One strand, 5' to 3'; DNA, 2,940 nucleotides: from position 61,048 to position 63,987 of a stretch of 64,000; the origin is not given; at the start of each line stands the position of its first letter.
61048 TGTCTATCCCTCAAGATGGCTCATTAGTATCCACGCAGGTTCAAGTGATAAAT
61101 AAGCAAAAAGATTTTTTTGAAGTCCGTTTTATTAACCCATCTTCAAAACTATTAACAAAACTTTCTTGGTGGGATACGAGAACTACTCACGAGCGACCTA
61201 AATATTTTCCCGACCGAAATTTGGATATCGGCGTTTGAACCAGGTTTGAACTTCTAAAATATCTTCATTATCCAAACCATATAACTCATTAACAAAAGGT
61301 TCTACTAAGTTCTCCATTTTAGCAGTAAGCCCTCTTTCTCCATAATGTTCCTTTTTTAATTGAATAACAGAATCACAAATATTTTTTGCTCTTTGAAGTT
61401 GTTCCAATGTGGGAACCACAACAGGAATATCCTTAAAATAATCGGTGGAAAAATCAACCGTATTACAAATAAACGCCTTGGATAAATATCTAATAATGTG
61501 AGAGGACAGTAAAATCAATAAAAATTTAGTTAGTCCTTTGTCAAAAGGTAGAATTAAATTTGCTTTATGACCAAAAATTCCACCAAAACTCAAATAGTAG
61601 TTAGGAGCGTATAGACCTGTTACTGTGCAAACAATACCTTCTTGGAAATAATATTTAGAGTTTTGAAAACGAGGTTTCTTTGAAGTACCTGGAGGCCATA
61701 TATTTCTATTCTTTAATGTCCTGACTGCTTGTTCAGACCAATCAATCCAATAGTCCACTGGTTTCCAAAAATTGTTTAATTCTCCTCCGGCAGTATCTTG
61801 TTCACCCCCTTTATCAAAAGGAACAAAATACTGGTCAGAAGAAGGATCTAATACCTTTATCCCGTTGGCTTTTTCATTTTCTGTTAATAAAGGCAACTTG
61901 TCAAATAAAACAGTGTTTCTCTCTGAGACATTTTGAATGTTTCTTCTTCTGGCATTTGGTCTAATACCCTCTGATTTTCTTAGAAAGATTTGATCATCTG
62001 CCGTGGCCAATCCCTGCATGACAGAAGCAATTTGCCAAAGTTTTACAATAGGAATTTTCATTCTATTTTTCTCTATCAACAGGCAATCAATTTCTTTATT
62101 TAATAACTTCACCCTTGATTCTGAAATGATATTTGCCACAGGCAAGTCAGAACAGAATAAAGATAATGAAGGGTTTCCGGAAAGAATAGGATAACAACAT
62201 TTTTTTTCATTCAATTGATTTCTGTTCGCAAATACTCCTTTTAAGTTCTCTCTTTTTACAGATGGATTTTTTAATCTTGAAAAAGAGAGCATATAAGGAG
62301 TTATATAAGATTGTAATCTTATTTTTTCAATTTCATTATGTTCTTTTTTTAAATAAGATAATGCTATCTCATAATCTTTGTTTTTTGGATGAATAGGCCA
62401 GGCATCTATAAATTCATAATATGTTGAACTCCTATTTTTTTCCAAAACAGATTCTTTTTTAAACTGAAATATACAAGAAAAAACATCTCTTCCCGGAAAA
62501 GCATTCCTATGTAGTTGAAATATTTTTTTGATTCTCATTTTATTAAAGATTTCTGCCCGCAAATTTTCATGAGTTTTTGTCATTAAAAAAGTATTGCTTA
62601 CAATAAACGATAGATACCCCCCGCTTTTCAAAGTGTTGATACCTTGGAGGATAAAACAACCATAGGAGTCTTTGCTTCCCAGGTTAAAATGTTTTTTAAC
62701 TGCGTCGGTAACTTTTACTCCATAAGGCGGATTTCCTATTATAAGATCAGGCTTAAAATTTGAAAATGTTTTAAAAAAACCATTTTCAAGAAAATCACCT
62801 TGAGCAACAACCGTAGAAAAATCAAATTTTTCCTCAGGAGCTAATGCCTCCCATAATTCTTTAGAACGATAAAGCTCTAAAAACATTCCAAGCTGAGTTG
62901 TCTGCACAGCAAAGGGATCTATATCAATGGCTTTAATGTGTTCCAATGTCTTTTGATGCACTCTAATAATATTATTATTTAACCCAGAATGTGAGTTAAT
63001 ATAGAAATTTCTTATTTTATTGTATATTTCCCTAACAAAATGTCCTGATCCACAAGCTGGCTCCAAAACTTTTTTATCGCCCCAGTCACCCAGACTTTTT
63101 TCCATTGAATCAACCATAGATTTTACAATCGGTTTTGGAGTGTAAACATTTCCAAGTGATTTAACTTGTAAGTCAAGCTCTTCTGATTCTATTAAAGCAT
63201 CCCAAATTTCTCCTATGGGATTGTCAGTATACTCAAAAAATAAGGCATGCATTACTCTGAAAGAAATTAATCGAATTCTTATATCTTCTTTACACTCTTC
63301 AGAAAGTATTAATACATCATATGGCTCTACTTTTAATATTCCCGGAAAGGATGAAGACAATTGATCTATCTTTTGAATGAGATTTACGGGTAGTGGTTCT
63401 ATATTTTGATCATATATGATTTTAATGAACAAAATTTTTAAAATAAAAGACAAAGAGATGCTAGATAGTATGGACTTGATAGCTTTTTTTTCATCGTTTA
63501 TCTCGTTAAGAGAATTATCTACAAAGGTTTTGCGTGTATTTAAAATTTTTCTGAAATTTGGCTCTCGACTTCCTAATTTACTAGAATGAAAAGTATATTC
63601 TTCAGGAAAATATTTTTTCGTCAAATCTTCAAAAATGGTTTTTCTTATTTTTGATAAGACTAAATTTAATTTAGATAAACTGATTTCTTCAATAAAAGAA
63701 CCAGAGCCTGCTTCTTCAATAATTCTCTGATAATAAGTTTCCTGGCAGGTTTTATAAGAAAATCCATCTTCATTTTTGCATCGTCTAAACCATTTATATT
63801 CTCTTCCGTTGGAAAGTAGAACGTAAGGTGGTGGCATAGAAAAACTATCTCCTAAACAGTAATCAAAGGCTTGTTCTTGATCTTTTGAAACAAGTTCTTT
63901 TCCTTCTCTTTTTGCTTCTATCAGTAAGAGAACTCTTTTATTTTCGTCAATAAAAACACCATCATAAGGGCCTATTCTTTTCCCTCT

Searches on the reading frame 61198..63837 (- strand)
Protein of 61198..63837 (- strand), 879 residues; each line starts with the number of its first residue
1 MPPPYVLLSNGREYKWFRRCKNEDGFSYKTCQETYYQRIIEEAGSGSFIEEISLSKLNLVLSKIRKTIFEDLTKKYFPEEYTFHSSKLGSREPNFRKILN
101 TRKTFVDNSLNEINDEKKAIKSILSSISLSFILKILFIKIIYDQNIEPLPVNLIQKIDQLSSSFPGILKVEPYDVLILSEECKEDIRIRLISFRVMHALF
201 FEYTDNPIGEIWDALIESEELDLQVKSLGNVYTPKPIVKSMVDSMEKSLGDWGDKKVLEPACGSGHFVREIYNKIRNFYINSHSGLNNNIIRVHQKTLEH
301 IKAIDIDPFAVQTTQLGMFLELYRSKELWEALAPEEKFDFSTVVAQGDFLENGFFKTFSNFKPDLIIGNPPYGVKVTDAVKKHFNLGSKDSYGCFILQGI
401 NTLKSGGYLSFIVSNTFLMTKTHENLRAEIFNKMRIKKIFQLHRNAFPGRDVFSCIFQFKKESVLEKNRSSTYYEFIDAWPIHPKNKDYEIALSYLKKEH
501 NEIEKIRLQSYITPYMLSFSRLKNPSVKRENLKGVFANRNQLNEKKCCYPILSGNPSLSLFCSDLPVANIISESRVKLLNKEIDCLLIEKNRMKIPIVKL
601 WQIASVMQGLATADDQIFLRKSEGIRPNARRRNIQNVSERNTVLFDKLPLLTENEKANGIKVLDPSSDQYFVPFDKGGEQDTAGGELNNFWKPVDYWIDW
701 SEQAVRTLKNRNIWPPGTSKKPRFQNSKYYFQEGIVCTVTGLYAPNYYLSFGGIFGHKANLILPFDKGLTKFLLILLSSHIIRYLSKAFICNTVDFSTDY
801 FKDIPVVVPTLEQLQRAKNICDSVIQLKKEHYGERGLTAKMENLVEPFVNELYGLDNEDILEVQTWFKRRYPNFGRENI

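Call 21: search_protein_families(library=ncbifam, proteins=[window:61198-63837:-], max_evalue=0.00001)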
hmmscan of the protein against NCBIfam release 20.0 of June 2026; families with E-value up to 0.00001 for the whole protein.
window:61198-63837:- (879 aa): 6 families
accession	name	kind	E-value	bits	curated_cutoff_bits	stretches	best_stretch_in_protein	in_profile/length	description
NF033452.1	BREX_1_MTaseX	exception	1.1e-32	112.9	500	2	364-471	509-626/1210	BREX-1 system adenine-specific DNA-methyltransferase PglX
NF033455.1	BREX_6_MTaseX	exception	5.9e-22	77.1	900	2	358-456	550-655/1319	BREX-6 system adenine-specific DNA-methyltransferase PglX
TIGR02987.1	met_A_Alw26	exception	1.7e-11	43.5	353.5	1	226-472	1-255/523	Alw26I/Eco31I/Esp3I family type II restriction adenine-specific DNA-methyltransferase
NF033454.1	BREX_5_MTaseX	exception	5.9e-10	37.4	900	0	652-815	704-850/1404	BREX-5 system adenine-specific DNA-methyltransferase PglX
NF033451.1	BREX_2_MTaseX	equivalog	2.7e-09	35.3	400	1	255-350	225-315/1185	BREX-2 system adenine-specific DNA-methyltransferase PglX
NF047738.1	antiphage_MADS2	equivalog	3.8e-09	35.4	720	1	228-388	310-471/654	methylation-associated defense system DNA methyltransferase MAD2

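Call 83: search_protein_families(library=padloc, proteins=[window:61198-63837:-], max_evalue=0.001)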
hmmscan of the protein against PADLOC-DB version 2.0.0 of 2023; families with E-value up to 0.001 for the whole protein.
window:61198-63837:- (879 aa): 49 families (the best 25 are shown)
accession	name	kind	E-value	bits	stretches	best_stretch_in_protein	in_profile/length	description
PDLC02521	PglX|PglXI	-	1.5e-27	94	3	364-489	483-615/1174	PglX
PDLC03600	REase_MTase_IIG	-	2.5e-23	80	2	364-483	498-624/1205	Type IIG restriction enzyme-methyltransferase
PDLC03347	MTase_II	-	9.3e-23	78.7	2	722-859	339-473/488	Type II methyltransferase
PDLC03338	MTase_II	-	1.1e-21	75.2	1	207-432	112-319/604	Type II methyltransferase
PDLC03335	MTase_II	-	1.3e-19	68.3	1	216-463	64-306/607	Type II methyltransferase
PDLC03021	MTase_I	-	2.6e-18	64.1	1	227-496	162-408/491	Type I methyltransferase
PDLC03248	MTase_II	-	3.7e-18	63.6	1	317-463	42-198/521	Type II methyltransferase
PDLC02527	PglX|PglXI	-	7e-18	61.8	2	604-835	736-920/1332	PglX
PDLC04134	mad2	-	1.8e-17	61.3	1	224-463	266-447/492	mads_2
PDLC02524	PglX|PglXI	-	1.2e-16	58.3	2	684-834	521-667/722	PglX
PDLC02523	PglX|PglXI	-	3e-16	56.4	2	354-454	553-659/1428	PglX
PDLC03293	MTase_II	-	4.6e-16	56.6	2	364-462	98-209/427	Type II methyltransferase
PDLC03348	MTase_II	-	9e-16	55.5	1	226-448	218-439/727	Type II methyltransferase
PDLC03025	MTase_I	-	5.1e-14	49.9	1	225-302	158-234/569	Type I methyltransferase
PDLC03604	REase_MTase_IIG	-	1.4e-12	44.6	1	190-463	320-649/1011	Type IIG restriction enzyme-methyltransferase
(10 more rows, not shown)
